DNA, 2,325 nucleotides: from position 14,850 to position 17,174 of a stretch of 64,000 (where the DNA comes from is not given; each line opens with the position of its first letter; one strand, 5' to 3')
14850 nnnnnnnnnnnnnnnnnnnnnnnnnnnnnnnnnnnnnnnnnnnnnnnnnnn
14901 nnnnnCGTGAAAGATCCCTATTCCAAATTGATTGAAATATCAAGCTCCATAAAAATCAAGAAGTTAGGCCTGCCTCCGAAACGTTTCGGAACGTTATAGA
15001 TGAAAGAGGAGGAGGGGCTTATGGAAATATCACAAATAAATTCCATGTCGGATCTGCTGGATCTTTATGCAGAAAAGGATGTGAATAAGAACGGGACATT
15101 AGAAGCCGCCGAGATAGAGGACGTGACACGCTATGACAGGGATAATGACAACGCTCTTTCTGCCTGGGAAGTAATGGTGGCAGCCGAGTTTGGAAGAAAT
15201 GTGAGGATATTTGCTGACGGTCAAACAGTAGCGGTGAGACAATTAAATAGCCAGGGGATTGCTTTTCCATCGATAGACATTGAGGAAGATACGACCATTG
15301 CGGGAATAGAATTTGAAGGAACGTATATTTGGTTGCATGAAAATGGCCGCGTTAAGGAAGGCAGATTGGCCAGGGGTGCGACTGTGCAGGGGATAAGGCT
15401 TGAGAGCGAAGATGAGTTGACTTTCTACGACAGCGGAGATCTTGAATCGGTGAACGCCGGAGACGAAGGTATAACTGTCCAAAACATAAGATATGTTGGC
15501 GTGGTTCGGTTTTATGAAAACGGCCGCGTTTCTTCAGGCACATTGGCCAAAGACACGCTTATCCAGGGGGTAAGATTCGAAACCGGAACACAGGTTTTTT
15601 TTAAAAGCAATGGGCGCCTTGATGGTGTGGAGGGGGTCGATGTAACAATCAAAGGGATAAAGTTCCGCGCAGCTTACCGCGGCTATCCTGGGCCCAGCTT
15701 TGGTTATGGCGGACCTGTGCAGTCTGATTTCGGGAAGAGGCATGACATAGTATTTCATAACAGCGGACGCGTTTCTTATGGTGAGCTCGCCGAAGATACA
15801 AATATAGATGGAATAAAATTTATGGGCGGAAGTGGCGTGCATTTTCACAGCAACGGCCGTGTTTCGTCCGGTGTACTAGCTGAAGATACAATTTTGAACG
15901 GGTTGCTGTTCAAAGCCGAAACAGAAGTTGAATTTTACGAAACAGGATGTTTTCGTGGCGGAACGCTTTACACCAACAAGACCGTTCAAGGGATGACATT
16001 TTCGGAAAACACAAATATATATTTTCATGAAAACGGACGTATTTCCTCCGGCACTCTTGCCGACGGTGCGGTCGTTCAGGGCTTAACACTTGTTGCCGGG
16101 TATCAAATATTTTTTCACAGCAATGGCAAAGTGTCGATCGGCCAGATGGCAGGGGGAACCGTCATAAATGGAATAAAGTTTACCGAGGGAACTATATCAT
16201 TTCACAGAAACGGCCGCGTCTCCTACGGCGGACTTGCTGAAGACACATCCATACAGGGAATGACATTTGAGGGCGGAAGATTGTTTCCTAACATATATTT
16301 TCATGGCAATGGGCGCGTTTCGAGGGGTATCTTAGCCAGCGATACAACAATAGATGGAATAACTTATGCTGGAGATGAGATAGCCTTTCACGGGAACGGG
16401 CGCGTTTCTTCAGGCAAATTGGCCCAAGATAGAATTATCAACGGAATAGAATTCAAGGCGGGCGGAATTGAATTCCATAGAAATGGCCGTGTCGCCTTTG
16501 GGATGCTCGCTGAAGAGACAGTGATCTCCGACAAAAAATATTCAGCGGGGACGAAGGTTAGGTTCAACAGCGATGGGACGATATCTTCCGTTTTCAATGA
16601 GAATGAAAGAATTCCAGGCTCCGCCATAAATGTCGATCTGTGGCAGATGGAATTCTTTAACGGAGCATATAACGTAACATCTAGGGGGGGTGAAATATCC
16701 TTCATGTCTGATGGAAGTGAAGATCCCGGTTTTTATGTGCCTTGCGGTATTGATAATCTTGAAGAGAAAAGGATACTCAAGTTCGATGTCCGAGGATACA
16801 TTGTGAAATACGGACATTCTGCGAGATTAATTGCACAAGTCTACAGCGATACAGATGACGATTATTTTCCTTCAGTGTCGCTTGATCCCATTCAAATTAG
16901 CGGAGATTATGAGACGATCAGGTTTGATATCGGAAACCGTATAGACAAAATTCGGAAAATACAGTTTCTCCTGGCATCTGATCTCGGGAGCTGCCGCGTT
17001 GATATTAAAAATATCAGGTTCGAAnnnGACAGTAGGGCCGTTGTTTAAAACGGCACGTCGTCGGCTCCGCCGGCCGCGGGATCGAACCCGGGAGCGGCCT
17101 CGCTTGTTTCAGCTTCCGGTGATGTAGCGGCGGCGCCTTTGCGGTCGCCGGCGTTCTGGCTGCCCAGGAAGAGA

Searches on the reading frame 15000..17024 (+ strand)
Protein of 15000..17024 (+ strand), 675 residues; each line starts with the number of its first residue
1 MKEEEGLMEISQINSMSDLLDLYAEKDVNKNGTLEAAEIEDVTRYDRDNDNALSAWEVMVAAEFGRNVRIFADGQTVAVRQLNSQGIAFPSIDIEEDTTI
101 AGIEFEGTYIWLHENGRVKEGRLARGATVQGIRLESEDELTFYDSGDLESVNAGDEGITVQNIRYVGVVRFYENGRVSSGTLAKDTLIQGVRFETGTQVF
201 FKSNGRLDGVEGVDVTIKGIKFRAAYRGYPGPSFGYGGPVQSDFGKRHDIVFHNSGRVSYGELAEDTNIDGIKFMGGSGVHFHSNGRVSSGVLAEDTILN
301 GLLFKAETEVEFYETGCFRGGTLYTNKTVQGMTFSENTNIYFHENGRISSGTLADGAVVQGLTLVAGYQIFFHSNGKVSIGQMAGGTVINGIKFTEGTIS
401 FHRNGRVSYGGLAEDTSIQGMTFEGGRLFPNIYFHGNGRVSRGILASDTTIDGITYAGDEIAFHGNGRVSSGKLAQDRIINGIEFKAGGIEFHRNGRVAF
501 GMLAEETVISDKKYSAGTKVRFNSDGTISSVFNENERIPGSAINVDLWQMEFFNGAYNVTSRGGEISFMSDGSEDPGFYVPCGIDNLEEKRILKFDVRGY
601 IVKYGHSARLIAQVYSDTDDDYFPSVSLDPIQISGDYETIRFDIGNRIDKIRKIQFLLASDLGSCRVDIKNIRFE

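Call 4: search_protein_families(library=pfam, proteins=[window:15000-17024:+], max_evalue=1)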
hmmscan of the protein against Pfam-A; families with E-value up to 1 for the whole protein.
window:15000-17024:+ (675 aa): 5 families
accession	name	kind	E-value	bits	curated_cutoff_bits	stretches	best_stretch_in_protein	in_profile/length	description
PF13405.12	EF-hand_6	-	0.017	15.3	25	0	44-60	8-24/30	EF-hand domain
PF23657.1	DUF7151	-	0.17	12.3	27.2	0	27-42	27-42/46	Domain of unknown function (DUF7151)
PF03683.19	UPF0175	-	0.19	11.8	27.9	0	161-184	18-41/75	Uncharacterised protein family (UPF0175)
PF19127.6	Choline_bind_3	-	0.28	11.6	27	0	359-382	1-24/47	Choline-binding repeat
PF07661.19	MORN_2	-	0.3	11.9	29.6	0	106-119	2-15/22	MORN repeat variant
